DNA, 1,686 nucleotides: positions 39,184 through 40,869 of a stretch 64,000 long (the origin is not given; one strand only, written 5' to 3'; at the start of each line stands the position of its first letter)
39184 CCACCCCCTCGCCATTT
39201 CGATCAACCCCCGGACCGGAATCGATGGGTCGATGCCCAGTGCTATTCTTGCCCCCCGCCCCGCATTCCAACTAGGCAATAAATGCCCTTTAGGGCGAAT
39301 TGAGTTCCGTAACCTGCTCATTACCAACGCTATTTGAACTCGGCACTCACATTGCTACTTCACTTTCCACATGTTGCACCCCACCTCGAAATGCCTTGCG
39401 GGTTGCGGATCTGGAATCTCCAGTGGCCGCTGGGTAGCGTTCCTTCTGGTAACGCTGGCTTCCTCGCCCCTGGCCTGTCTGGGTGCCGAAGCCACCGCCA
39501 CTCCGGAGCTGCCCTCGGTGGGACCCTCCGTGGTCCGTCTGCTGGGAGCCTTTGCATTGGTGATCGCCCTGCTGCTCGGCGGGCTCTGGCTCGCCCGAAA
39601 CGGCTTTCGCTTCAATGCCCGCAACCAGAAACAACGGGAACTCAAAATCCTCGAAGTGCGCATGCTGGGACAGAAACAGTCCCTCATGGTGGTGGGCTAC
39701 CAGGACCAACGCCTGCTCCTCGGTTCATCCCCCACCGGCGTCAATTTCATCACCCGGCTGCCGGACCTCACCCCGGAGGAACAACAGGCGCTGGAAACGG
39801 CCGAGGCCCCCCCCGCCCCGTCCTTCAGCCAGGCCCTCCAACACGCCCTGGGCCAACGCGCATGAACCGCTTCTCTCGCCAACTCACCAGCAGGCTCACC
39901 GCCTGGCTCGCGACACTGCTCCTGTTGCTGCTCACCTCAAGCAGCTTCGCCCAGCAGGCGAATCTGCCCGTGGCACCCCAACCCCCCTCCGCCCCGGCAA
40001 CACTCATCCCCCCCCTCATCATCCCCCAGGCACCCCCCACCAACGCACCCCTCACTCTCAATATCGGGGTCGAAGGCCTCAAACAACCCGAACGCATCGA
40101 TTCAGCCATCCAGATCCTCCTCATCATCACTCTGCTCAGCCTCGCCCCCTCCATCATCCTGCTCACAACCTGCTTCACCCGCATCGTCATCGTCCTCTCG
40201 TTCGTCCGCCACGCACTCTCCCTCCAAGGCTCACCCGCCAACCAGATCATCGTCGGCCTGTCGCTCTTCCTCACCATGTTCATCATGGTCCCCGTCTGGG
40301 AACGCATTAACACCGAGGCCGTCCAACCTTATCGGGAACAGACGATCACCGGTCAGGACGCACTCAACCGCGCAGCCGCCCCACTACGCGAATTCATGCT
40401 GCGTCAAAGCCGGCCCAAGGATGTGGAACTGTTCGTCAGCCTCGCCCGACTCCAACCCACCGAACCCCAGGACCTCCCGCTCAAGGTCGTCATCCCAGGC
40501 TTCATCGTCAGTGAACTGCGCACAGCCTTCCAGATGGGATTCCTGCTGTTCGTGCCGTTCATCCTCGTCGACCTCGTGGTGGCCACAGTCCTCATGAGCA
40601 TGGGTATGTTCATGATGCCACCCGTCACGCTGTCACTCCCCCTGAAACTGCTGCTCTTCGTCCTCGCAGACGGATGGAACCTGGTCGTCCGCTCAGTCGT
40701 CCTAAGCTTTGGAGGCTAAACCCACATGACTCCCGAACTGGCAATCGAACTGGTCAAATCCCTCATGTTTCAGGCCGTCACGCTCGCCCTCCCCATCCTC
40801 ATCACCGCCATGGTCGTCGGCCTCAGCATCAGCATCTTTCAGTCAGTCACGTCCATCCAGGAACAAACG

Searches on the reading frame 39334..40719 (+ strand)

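Call 18: search_protein_families(library=pfam, proteins=[window:39334-40719:+], max_evalue=0.00001)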
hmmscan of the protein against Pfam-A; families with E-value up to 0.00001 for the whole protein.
window:39334-40719:+ (461 aa): 1 family
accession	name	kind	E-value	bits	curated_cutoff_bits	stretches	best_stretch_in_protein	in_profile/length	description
PF00813.25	FliP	-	7.4e-77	258.1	26.9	1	264-454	1-190/191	FliP family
